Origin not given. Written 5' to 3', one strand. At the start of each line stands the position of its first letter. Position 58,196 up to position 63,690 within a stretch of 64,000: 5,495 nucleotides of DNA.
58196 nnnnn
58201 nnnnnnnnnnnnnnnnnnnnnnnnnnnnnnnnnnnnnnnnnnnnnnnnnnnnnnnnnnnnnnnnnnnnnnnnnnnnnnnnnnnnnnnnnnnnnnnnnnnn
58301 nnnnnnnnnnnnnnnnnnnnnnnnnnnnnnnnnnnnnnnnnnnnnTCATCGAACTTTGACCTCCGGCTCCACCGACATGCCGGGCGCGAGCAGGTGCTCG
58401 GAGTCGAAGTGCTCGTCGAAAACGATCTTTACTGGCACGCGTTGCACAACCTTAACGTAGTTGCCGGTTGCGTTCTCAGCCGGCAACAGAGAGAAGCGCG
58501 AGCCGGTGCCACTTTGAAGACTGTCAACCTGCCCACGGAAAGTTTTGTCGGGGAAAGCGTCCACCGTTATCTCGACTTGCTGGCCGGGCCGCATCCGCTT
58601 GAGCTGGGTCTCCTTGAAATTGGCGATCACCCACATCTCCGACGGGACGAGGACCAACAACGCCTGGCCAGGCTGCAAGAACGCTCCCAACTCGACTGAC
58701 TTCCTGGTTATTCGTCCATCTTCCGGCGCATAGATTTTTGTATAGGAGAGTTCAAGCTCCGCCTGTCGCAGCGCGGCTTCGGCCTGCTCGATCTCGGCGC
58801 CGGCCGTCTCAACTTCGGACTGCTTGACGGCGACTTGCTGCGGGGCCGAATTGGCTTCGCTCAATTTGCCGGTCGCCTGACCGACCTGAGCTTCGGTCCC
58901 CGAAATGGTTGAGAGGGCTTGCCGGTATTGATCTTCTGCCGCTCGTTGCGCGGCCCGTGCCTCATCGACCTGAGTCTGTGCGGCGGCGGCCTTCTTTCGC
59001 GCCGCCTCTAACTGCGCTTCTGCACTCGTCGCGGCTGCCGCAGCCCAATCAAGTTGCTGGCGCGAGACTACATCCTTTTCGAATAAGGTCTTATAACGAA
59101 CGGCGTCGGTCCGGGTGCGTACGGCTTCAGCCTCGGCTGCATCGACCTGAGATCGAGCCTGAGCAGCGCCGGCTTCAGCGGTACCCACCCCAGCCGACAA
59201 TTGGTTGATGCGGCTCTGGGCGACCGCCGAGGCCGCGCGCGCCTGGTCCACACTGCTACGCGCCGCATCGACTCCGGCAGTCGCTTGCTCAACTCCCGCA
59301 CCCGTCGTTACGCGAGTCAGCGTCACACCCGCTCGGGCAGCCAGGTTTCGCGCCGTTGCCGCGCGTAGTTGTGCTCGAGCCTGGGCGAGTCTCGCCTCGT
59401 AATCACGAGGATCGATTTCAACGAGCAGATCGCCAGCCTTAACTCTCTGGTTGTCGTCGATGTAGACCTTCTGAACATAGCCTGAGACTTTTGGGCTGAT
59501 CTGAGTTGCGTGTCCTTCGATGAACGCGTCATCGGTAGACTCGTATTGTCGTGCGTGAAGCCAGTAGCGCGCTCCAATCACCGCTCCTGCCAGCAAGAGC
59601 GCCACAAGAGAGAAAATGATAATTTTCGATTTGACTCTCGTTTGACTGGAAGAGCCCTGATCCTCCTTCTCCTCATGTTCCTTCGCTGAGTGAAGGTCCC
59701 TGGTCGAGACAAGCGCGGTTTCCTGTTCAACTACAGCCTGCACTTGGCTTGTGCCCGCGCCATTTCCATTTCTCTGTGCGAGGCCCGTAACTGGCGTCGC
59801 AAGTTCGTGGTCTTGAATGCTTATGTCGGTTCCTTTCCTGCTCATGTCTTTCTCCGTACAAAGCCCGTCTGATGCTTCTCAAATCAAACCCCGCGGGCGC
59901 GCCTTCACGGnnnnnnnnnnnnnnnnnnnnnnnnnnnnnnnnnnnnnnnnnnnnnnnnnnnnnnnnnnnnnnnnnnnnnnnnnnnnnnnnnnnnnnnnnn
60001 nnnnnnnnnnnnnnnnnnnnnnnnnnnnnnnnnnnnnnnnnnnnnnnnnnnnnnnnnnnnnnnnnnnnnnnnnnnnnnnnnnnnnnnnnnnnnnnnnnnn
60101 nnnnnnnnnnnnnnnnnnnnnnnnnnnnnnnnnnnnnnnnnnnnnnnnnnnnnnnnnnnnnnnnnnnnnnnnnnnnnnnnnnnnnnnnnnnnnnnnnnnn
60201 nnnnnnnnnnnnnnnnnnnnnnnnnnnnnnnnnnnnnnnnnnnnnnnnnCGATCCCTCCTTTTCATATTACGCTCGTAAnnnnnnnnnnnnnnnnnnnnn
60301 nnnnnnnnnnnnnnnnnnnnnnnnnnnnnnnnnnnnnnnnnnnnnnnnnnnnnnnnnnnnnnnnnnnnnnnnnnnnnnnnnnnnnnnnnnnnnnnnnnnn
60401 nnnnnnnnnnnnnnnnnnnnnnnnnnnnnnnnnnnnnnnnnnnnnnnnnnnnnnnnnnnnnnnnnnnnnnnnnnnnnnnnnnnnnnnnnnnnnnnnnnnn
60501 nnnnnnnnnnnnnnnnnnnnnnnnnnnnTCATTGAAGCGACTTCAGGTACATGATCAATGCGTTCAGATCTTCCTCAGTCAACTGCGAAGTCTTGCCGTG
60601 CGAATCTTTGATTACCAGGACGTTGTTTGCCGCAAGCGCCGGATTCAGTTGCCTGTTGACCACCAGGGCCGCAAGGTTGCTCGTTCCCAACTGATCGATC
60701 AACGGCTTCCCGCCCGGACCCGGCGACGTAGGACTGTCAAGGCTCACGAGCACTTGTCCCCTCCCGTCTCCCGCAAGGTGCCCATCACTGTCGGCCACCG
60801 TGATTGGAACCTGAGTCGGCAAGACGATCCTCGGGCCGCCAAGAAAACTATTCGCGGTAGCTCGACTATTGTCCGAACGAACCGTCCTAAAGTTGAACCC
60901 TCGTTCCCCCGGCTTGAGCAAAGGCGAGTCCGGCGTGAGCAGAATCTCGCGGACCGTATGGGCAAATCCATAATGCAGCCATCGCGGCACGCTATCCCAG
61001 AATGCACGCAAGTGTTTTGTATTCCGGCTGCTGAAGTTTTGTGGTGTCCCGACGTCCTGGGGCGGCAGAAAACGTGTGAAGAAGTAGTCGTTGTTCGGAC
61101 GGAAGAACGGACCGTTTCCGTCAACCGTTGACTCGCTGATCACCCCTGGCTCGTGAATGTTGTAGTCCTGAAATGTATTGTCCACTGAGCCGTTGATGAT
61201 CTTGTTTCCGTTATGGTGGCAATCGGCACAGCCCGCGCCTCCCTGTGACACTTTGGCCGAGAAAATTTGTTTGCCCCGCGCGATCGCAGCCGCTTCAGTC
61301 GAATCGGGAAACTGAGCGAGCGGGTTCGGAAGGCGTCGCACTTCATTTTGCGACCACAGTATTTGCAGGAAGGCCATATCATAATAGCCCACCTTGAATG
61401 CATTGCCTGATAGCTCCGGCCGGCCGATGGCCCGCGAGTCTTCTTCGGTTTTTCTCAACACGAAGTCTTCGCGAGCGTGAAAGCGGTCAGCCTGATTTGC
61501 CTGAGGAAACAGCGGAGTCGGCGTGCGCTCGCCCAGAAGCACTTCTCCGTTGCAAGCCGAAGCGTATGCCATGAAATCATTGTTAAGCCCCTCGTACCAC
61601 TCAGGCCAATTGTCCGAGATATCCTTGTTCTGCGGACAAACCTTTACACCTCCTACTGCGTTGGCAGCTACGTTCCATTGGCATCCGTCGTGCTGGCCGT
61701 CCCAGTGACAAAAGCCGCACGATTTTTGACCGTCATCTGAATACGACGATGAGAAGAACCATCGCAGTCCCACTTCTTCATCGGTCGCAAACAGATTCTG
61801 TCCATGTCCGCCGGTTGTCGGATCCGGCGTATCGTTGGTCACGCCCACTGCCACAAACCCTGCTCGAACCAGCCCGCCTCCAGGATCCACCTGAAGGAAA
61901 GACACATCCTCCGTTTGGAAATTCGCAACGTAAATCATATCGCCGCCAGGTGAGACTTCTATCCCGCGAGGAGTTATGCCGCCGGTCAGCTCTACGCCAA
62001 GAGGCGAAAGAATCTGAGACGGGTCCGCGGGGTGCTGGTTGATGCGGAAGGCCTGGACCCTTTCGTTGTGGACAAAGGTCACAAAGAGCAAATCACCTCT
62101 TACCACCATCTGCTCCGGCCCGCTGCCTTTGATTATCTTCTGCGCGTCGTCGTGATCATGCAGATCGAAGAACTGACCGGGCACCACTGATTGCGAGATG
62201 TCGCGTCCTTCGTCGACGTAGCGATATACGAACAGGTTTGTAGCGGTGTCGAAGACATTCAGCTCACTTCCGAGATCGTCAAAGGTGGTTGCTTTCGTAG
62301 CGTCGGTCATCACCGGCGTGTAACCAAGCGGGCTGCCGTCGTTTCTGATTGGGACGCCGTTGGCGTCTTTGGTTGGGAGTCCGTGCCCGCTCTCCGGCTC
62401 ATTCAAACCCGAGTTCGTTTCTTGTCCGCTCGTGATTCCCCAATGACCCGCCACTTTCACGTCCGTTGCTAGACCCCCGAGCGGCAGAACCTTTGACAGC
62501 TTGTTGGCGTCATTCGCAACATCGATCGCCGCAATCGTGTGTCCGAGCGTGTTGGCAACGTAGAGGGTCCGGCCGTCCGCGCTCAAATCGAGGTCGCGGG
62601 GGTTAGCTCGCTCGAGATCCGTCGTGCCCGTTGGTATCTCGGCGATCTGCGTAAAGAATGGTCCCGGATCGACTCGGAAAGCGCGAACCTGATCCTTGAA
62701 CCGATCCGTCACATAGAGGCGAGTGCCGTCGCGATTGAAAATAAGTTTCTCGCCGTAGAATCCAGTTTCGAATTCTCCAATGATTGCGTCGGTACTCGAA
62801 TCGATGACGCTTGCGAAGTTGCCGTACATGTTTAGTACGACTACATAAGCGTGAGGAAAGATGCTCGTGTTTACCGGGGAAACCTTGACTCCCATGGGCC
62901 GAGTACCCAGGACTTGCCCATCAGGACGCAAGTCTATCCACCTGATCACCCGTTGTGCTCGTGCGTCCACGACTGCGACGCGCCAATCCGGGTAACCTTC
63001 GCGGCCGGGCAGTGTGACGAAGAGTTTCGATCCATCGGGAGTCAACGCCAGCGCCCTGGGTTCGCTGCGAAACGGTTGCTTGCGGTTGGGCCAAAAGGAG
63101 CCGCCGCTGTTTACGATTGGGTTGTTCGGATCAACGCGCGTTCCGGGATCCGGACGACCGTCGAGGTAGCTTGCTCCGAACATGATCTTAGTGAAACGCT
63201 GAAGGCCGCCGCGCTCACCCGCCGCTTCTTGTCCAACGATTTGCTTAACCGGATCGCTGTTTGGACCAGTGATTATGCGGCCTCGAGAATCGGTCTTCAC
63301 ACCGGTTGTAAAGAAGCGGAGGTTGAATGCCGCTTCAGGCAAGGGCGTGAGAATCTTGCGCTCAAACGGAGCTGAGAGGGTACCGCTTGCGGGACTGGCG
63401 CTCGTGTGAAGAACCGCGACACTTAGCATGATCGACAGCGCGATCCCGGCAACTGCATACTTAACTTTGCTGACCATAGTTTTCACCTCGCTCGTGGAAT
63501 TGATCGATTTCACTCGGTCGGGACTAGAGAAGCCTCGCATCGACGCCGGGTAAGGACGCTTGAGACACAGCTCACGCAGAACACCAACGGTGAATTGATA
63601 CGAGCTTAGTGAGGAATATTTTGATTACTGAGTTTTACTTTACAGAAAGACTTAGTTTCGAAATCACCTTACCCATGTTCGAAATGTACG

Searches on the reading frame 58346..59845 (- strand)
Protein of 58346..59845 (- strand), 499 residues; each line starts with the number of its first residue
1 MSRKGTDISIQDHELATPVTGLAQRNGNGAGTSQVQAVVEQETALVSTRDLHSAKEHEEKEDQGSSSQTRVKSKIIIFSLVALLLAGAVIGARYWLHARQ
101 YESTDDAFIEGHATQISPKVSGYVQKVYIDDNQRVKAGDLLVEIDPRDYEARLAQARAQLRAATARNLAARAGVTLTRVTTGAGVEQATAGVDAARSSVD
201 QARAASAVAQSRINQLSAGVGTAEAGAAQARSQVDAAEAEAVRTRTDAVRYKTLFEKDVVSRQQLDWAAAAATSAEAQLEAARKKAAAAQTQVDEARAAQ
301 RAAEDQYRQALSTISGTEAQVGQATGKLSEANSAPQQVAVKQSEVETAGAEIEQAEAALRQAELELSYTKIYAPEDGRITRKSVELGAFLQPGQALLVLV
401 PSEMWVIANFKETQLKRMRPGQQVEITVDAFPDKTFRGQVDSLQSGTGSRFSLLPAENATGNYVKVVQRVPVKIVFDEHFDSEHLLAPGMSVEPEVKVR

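Call 49: search_protein_families(library=pfam, proteins=[window:58346-59845:-], max_evalue=0.00001)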
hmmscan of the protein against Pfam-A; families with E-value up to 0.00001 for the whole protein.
window:58346-59845:- (499 aa): 4 families
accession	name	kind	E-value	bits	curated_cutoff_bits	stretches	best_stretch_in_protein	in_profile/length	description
PF16576.10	HlyD_D23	-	1.4e-19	70.6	30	1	111-443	17-184/214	Barrel-sandwich domain of CusB or HlyD membrane-fusion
PF13437.12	HlyD_3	-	5.3e-16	59.7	22.2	1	370-450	1-83/106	HlyD family secretion protein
PF00529.27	CusB_dom_1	-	8.4e-12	45.6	26.5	1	226-492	12-83/89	Cation efflux system protein CusB domain 1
PF13533.13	Biotin_lipoyl_2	-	4e-10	39.7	29.8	1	115-145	2-32/32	Biotin-lipoyl like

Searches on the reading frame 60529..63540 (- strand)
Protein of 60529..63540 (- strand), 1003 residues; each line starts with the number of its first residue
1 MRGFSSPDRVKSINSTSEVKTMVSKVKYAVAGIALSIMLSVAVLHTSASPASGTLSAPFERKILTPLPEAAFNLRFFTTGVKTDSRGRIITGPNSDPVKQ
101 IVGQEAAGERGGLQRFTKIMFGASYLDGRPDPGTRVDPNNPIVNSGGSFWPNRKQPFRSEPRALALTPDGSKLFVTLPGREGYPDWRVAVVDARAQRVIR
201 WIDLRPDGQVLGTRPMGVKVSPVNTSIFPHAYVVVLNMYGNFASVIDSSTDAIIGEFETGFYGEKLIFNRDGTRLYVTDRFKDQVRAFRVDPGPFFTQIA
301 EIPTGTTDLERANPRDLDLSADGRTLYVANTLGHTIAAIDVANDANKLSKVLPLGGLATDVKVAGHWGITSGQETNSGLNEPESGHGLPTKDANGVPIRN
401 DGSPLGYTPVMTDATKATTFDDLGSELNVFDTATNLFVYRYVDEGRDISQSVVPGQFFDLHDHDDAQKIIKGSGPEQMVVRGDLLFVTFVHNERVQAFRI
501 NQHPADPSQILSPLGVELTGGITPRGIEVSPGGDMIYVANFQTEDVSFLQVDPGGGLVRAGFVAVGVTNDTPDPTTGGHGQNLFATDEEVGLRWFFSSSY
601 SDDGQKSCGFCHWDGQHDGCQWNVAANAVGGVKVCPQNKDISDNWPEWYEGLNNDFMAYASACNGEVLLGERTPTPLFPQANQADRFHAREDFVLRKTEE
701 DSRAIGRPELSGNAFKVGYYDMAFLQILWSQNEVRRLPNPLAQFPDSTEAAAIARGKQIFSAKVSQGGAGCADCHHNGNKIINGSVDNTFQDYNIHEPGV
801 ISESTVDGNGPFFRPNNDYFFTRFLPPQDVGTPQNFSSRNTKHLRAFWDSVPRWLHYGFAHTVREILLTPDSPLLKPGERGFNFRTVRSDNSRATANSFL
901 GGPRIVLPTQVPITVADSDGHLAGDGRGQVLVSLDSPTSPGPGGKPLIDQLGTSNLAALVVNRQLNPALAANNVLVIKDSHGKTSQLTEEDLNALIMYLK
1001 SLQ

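Call 49: search_protein_families(library=pfam, proteins=[window:60529-63540:-], max_evalue=0.00001)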
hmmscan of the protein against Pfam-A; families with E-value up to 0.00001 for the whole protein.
window:60529-63540:- (1003 aa): 1 family
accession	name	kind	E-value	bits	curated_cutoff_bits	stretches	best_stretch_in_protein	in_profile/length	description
PF10282.15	Lactonase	-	9.2e-14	51.8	21.7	1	267-350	250-329/344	Lactonase, 7-bladed beta-propeller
